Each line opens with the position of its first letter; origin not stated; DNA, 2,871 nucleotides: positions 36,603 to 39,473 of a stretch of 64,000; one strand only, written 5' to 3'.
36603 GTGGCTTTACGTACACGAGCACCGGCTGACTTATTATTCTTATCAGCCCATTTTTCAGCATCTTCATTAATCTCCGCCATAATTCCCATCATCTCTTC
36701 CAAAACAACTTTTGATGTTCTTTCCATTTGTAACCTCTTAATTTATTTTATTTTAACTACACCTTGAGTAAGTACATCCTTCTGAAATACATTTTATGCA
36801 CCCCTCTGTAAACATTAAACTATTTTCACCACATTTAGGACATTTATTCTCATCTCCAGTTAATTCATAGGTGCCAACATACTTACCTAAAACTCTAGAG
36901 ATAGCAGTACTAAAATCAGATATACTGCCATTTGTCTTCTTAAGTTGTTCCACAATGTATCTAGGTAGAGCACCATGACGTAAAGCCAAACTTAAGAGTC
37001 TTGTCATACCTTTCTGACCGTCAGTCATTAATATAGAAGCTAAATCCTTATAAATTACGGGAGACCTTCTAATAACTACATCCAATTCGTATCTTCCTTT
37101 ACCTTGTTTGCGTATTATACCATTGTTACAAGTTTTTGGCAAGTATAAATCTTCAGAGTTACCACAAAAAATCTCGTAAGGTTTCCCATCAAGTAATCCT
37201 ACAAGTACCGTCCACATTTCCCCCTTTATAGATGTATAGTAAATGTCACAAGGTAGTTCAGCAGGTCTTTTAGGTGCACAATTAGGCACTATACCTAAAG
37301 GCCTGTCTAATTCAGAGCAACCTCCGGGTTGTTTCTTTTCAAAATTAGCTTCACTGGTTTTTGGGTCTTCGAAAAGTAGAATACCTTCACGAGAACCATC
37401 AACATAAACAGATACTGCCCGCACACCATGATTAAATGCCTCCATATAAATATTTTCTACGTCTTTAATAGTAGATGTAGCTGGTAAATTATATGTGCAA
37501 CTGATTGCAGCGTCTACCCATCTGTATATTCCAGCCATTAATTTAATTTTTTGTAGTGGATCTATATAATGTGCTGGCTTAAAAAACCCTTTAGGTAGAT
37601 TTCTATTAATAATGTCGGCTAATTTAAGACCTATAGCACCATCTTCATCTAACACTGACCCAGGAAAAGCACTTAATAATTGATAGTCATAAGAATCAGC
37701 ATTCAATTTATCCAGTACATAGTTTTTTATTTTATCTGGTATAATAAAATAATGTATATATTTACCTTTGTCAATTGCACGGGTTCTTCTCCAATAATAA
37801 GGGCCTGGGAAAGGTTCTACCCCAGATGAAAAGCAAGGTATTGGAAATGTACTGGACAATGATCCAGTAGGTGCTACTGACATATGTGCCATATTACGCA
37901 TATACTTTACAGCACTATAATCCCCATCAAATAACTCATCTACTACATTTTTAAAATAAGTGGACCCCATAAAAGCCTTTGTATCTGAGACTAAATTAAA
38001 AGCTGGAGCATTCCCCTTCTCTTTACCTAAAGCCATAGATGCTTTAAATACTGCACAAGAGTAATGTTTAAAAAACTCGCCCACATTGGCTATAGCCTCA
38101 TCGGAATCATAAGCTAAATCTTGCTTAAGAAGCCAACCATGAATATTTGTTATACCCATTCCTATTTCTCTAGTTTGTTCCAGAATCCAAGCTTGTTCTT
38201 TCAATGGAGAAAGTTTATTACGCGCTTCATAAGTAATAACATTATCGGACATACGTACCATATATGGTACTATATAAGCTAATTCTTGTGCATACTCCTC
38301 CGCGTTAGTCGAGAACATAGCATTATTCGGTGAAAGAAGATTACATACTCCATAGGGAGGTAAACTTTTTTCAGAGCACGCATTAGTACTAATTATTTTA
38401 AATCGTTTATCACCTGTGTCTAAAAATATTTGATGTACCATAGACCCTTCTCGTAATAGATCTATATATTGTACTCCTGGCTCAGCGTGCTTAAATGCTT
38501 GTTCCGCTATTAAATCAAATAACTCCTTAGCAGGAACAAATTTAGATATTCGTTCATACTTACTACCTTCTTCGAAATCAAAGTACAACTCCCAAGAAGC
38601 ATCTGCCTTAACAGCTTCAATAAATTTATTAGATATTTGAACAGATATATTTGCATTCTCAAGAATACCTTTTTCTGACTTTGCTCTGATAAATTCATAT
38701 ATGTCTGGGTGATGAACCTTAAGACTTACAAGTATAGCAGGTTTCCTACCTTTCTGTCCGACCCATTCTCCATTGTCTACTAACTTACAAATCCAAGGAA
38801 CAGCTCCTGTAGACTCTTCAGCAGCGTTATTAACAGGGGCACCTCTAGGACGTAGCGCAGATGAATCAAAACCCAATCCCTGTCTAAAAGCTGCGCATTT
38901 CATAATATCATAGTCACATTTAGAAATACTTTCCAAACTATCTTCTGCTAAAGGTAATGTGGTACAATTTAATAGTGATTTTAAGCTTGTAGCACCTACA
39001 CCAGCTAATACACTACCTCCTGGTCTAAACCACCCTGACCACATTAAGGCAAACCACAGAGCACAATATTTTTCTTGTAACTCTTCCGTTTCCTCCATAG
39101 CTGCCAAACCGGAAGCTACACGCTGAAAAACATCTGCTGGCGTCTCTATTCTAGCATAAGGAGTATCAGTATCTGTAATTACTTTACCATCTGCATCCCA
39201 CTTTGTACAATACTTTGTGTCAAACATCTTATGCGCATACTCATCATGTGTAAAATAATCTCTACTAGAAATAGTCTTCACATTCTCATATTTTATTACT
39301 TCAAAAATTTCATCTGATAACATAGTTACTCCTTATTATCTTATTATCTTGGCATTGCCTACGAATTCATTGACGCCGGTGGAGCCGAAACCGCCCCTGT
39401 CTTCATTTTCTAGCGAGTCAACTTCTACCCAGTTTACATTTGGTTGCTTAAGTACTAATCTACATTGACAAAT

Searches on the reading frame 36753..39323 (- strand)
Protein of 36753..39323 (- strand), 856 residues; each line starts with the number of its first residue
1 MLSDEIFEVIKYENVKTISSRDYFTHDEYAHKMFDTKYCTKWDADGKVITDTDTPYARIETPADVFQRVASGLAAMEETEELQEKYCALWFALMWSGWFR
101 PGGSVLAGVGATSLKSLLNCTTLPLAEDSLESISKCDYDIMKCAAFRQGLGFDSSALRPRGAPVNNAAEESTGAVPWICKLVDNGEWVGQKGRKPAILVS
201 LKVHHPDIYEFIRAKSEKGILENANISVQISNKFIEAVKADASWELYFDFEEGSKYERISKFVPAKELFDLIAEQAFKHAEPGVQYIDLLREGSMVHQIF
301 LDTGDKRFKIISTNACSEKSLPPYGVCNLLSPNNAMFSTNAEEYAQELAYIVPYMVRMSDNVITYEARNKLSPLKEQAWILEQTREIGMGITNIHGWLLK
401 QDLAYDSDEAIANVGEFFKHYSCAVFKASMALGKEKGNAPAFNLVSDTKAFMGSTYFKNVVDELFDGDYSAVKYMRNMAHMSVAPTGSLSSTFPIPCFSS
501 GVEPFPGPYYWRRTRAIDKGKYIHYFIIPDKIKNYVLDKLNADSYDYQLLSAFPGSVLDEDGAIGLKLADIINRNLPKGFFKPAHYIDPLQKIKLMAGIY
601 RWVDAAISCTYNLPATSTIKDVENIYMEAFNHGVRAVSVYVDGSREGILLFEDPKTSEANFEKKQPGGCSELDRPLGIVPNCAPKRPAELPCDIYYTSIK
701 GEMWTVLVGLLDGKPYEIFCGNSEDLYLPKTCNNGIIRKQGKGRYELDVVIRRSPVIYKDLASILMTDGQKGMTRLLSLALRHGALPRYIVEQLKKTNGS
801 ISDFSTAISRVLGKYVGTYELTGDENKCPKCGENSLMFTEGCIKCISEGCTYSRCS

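Call 6: search_protein_families(library=phrogs, proteins=[window:36753-39323:-], max_evalue=0.00001)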
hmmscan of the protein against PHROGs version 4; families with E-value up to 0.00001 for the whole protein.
window:36753-39323:- (856 aa): 4 families
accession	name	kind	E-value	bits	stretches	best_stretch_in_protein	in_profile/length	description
phrog_84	-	DNA, RNA and nucleotide metabolism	2.6e-97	328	1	26-855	198-973/975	ribonucleoside-diphosphate reductase large subunit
phrog_3987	-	DNA, RNA and nucleotide metabolism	9.4e-27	94.7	1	19-250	135-355/467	ribonucleotide reductase large subunit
phrog_3844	-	moron, auxiliary metabolic gene and host takeover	4.9e-26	92.7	1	256-636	82-426/451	NrdA-like aerobic NDP reductase large subunit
phrog_367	-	DNA, RNA and nucleotide metabolism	1.8e-13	50.6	1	193-516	282-545/701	ribonucleotide reductase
